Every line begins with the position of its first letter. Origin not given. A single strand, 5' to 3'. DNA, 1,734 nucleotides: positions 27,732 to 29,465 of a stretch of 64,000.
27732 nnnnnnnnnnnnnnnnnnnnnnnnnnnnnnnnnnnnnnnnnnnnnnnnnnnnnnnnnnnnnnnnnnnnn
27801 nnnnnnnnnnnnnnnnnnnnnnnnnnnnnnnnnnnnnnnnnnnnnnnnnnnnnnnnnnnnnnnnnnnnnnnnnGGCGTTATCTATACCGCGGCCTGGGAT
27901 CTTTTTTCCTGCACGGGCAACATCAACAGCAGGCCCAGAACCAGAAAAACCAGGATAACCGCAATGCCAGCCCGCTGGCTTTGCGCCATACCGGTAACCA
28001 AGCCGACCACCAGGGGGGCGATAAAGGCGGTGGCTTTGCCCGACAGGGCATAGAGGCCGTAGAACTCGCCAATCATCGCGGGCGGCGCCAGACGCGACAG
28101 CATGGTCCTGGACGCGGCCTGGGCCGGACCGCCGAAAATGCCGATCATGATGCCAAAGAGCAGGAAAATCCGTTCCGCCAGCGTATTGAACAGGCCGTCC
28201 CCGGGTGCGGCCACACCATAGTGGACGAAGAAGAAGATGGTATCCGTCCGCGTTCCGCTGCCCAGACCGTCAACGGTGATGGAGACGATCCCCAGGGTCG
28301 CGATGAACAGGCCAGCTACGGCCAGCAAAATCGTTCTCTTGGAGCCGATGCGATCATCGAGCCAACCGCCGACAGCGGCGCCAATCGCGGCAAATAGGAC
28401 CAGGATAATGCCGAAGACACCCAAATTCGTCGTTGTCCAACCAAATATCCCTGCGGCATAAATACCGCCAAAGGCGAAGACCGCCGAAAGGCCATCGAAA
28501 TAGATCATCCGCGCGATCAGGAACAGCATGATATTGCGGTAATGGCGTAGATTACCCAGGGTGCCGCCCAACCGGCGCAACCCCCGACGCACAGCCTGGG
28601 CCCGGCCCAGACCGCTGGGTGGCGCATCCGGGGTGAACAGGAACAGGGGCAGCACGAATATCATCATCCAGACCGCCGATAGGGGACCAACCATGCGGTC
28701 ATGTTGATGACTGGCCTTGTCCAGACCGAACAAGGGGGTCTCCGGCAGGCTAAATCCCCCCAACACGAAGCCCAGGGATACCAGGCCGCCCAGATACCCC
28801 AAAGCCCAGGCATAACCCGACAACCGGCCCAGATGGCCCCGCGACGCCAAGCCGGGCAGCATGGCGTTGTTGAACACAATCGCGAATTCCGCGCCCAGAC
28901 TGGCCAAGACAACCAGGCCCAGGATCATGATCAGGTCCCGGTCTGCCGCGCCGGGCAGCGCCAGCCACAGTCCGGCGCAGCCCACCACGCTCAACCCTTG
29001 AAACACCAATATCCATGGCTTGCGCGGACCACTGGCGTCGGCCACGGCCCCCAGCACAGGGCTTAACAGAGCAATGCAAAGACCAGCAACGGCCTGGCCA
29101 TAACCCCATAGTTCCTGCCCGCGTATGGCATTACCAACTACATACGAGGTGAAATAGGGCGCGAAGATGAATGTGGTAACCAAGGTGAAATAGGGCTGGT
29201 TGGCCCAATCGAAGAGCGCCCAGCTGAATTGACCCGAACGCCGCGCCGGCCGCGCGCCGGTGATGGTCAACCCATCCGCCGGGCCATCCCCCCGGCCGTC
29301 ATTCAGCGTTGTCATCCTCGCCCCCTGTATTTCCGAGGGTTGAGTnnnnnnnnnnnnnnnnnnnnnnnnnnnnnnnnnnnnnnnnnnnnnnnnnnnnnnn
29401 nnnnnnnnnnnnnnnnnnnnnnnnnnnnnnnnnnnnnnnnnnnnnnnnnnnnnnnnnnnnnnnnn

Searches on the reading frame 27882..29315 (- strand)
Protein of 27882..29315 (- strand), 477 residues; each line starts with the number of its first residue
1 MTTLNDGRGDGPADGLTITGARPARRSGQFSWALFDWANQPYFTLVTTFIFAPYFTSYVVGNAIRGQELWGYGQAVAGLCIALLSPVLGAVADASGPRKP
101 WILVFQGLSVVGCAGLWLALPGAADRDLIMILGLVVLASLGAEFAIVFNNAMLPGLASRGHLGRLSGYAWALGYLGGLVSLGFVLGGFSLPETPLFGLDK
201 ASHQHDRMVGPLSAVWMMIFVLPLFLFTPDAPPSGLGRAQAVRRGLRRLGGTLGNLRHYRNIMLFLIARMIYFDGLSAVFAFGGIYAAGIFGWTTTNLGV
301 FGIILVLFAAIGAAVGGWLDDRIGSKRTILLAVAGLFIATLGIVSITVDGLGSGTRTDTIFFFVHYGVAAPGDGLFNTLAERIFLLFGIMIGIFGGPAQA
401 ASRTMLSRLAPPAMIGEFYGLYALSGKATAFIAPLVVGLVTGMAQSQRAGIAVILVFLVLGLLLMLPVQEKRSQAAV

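Call 7: search_protein_families(library=pfam, proteins=[window:27882-29315:-], max_evalue=0.01)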
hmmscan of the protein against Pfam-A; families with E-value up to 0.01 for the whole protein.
window:27882-29315:- (477 aa): 3 families
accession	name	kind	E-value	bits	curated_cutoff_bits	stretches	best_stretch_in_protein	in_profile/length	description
PF11700.14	ATG22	-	7.1e-42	144.2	24.1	3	385-474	389-478/482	Vacuole effluxer Atg22 like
PF07690.21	MFS_1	-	4.6e-19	69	33.4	2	71-363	35-303/347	Major Facilitator Superfamily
PF01306.25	LacY_symp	-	0.0015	17.9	24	1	261-339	8-86/413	LacY proton/sugar symporter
